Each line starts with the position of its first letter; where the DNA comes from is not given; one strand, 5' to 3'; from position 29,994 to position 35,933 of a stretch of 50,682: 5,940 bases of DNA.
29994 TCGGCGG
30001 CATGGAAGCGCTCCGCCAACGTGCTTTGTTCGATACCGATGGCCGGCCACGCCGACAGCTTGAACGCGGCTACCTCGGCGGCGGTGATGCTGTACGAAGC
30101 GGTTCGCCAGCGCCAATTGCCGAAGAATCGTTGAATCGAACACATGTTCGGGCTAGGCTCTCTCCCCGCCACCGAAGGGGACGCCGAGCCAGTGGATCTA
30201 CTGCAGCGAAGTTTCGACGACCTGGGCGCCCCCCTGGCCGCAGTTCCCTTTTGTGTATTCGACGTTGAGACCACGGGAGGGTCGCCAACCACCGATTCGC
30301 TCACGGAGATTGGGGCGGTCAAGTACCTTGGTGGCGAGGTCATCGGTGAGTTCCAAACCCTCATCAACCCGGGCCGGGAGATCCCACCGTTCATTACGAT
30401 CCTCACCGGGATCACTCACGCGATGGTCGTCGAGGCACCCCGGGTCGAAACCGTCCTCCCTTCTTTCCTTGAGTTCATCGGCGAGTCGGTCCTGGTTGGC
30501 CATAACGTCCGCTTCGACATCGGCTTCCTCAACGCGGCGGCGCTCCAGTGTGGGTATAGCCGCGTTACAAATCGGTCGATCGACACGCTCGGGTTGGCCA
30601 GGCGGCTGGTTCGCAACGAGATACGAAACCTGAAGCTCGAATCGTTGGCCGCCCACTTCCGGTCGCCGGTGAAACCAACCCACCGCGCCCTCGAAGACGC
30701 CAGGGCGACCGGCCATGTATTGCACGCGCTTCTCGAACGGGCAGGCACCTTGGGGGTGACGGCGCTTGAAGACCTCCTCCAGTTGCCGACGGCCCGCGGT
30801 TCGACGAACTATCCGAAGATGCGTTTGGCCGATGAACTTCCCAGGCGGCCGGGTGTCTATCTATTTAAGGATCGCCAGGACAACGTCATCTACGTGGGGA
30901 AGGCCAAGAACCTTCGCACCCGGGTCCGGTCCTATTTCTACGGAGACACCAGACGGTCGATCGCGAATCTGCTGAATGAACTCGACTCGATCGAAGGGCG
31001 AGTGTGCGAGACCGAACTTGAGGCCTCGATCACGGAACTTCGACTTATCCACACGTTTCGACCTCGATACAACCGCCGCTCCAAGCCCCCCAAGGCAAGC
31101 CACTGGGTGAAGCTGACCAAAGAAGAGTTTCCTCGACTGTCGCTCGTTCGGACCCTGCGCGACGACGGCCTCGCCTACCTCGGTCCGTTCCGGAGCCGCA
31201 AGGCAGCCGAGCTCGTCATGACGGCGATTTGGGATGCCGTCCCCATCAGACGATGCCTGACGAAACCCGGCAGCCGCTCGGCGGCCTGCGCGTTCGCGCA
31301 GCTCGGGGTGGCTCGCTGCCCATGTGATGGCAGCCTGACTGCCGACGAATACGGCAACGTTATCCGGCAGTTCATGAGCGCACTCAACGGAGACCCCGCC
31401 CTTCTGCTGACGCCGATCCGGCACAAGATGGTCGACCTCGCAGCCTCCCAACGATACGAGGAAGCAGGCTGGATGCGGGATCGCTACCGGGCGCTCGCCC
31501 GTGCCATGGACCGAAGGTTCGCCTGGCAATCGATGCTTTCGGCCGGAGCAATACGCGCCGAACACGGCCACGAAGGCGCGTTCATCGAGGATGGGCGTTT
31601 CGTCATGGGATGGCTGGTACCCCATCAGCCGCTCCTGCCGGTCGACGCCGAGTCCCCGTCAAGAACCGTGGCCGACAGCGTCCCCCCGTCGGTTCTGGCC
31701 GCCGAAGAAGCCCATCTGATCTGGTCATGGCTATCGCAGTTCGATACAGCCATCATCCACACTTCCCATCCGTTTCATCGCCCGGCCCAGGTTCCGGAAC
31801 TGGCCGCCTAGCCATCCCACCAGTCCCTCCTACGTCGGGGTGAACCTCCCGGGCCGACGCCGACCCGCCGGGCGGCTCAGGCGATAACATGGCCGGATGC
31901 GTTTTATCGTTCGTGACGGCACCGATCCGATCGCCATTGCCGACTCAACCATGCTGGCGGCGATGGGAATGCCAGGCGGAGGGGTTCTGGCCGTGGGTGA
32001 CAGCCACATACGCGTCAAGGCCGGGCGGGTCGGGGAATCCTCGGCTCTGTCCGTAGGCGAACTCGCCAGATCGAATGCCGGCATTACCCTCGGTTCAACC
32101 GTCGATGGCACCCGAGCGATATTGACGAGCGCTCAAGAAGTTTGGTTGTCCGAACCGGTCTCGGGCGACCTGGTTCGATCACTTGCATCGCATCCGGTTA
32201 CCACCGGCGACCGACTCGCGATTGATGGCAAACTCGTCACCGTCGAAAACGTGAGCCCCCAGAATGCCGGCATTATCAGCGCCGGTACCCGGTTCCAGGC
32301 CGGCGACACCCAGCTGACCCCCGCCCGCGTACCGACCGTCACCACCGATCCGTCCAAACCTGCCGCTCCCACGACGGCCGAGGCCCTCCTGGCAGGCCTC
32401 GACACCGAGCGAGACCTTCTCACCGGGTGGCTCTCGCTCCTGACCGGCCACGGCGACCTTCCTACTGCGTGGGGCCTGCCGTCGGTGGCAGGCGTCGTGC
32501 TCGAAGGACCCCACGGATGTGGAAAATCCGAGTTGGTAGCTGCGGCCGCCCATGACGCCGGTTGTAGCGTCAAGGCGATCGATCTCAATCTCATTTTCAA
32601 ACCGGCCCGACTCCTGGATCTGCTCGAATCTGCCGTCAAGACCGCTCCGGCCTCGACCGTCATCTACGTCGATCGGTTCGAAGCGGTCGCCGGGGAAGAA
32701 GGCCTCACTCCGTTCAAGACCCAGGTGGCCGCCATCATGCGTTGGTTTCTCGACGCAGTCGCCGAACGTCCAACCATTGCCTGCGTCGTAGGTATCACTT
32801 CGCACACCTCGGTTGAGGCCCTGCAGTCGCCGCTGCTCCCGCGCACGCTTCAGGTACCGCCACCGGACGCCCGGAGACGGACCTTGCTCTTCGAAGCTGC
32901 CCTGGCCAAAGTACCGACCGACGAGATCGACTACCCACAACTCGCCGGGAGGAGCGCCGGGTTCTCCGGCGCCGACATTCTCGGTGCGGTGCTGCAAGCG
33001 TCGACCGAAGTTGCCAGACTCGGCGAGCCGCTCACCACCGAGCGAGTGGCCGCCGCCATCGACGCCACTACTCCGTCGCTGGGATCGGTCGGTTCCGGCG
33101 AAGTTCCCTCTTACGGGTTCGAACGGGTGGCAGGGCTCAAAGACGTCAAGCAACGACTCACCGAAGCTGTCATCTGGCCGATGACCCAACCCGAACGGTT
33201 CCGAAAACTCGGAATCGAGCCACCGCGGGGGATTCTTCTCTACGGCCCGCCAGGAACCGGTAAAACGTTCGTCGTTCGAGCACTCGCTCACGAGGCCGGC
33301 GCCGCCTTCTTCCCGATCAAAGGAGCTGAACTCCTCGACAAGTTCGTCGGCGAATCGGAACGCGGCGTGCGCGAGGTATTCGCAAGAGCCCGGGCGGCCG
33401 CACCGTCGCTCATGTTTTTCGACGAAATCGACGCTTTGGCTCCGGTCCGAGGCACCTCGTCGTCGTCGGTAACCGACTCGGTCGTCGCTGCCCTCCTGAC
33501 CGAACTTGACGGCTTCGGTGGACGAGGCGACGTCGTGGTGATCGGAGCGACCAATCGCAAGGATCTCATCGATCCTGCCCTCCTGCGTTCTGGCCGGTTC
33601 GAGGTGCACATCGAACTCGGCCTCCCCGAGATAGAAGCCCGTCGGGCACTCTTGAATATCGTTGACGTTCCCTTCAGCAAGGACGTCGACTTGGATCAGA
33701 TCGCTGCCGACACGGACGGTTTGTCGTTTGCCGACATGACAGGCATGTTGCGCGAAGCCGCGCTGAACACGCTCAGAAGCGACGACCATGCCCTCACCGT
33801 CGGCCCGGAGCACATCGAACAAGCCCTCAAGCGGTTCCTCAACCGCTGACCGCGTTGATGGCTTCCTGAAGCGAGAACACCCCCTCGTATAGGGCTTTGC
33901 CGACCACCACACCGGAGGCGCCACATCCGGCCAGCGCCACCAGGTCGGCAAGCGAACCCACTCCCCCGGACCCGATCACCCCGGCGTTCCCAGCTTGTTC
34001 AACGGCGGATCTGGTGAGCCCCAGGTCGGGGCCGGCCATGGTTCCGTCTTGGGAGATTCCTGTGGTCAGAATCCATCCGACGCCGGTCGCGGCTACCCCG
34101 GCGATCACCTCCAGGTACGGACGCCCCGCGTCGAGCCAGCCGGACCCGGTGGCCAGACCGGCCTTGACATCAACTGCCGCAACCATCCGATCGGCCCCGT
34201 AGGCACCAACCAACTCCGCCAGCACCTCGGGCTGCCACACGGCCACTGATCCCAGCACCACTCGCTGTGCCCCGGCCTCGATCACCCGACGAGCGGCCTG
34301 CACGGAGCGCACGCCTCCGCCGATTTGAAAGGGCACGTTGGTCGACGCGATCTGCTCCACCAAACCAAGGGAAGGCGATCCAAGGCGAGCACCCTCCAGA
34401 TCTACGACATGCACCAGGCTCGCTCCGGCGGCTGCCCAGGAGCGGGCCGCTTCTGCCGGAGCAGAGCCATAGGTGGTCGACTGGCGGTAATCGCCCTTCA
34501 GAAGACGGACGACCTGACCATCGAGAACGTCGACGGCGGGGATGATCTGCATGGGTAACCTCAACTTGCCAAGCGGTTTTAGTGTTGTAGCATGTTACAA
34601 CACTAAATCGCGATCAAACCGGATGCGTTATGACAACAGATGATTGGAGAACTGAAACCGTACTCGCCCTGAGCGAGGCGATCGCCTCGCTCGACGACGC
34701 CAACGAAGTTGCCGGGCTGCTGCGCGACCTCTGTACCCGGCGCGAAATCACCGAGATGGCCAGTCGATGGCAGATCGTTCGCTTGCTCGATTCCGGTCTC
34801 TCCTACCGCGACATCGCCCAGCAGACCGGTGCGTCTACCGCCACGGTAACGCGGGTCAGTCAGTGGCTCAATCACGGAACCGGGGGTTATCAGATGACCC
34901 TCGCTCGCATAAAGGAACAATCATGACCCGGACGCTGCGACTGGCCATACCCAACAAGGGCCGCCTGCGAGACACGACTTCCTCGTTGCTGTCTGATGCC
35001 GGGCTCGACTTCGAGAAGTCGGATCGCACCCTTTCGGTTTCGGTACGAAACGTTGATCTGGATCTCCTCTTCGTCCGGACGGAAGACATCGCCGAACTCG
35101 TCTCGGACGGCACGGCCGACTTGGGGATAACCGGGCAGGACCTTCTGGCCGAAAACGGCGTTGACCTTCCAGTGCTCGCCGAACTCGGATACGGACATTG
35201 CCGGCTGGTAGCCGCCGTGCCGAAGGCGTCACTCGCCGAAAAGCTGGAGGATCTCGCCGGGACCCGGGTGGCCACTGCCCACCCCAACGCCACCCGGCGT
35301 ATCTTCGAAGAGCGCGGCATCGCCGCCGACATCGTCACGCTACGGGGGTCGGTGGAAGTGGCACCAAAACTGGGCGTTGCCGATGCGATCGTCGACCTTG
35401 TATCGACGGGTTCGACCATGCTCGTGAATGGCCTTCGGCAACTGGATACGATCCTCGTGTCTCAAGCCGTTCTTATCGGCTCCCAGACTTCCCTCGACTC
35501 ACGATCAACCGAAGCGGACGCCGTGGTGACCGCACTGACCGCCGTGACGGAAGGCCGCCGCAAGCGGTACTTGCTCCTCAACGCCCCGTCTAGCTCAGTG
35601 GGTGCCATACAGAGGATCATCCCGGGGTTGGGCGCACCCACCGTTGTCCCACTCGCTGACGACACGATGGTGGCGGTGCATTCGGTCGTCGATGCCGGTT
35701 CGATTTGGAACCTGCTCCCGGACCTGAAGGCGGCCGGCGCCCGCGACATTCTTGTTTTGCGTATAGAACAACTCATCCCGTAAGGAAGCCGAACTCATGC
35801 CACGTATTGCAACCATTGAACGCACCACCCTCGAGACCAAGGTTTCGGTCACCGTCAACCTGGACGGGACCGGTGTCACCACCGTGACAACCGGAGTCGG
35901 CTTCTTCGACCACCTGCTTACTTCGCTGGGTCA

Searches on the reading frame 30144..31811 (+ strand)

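Call 8: search_protein_families(library=pfam, proteins=[window:30144-31811:+])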
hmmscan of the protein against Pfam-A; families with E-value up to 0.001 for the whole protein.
window:30144-31811:+ (555 aa): 4 families
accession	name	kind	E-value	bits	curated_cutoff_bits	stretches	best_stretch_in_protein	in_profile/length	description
PF00929.31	RNase_T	-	3.2e-35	122.5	24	1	38-192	2-163/164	Exonuclease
PF01541.30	GIY-YIG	-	1.7e-08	35.1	22.6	1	236-310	2-78/78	GIY-YIG catalytic domain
PF16473.11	Rv2179c-like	-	5.1e-05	23.5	27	0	39-195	5-175/177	3'-5' exoribonuclease Rv2179c-like domain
PF21762.3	DEDDh_C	-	6.3e-05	23.6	27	1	115-193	108-185/188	DNA polymerase III subunit epsilon-like, C-terminal domain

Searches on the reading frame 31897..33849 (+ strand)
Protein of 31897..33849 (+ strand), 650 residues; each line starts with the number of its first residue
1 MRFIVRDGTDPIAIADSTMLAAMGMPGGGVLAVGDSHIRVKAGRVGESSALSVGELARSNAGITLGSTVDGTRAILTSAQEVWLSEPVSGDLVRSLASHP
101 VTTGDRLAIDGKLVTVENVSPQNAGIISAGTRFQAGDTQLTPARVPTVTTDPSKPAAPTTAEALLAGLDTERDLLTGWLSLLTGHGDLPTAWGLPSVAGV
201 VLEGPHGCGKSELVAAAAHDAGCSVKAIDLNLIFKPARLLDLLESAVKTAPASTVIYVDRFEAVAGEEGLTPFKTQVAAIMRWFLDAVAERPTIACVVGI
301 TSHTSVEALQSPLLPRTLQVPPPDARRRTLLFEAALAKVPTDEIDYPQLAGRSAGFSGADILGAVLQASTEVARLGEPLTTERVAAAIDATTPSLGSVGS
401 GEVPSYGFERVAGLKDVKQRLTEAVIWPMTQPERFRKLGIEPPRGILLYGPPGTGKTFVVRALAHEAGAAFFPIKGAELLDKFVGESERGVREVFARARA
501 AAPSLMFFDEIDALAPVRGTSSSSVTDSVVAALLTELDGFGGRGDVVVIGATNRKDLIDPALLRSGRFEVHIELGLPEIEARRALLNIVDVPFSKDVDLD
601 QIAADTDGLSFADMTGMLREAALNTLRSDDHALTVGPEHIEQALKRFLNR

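Call 9: search_protein_families(library=pfam, proteins=[window:31897-33849:+])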
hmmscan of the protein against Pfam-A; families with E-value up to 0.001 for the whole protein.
window:31897-33849:+ (650 aa): 15 families
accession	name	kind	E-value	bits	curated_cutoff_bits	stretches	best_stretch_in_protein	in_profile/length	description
PF00004.35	AAA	-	6.2e-52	175.9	21.2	2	446-575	1-130/131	ATPase family associated with various cellular activities (AAA)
PF17862.7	AAA_lid_3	-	1.2e-14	54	27.2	1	596-641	1-44/45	AAA+ lid domain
PF13191.12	AAA_16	-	3.6e-11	44.3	32.6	1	443-534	24-121/167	AAA ATPase domain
PF07728.20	AAA_5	-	1.8e-08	34.9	22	0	446-475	2-32/139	AAA domain (dynein-related subfamily)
PF13401.12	AAA_22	-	2.9e-06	28.1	27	0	445-469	7-31/130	AAA domain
PF13521.12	AAA_28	-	7.2e-06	26.7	27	0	446-473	2-29/164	AAA domain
PF12775.13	AAA_7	-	1.2e-05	25.4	25.8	0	442-466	32-56/181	P-loop containing dynein motor region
PF05496.18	RuvB_N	-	2.5e-05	24.5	27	0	445-472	35-62/159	Holliday junction DNA helicase RuvB P-loop domain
PF01695.23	IstB_IS21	-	5e-05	23.3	24.1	0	444-511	93-162/238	IstB-like ATP binding protein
PF05673.19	DUF815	-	6e-05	22.8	23.8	0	199-267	55-122/249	Protein of unknown function (DUF815)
PF13671.12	AAA_33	-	7.9e-05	23.4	27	0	446-481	2-35/143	AAA domain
PF00910.28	RNA_helicase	-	0.00012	22.9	21.5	0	446-469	1-24/105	RNA helicase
PF13173.12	AAA_14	-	0.00013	22.4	27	0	446-514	5-74/129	AAA domain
PF13481.12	AAA_25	-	0.00045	20.3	27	0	446-549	36-149/195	AAA domain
PF13238.12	AAA_18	-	0.00097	20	29.4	0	446-467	1-22/128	AAA domain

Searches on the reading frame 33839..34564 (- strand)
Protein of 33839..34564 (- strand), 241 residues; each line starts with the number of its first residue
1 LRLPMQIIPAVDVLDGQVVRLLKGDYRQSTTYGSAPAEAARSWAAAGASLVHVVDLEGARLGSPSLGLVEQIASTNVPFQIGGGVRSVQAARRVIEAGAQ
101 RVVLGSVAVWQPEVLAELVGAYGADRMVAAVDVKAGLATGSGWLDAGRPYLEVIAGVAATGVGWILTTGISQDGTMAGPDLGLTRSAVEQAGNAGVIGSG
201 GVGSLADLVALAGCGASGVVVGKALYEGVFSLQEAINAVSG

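Call 9: search_protein_families(library=pfam, proteins=[window:33839-34564:-])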
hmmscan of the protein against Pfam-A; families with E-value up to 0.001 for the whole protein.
window:33839-34564:- (241 aa): 3 families
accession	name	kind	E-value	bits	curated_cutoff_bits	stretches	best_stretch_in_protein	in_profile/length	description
PF00977.27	His_biosynth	-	2.6e-61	207.4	23.6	1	6-230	1-227/228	Histidine biosynthesis protein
PF01207.24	Dus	-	1.9e-05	24.4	20.4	0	126-227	116-219/311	Dihydrouridine synthase (Dus)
PF01180.27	DHO_dh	-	3.6e-05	23.5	27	0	194-236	241-284/291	Dihydroorotate dehydrogenase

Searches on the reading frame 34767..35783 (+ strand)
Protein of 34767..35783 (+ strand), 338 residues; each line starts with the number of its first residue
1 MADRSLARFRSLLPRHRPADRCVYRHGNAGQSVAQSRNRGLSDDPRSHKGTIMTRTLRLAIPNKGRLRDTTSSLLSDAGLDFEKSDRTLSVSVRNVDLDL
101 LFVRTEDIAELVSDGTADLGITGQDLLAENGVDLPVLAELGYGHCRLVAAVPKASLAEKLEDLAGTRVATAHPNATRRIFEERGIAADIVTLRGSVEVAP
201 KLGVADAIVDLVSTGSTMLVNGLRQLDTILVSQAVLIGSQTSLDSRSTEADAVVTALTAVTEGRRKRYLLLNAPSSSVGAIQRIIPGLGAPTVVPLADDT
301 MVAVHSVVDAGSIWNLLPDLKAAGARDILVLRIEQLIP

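Call 9: search_protein_families(library=pfam, proteins=[window:34767-35783:+])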
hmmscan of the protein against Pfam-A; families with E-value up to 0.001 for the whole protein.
window:34767-35783:+ (338 aa): 4 families
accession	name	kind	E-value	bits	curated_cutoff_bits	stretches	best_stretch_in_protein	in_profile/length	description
PF01634.23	HisG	-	3.2e-48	164.1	25.5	1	104-257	1-156/158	ATP phosphoribosyltransferase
PF08029.16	HisG_C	-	3.6e-23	81.9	23.5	1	264-334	2-72/73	HisG, C-terminal domain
PF03466.25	LysR_substrate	-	1.7e-05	24.7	28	1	95-198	34-136/209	LysR substrate binding domain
PF09084.16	NMT1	-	0.00049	20.5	20.5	1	96-257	21-202/216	NMT1/THI5 like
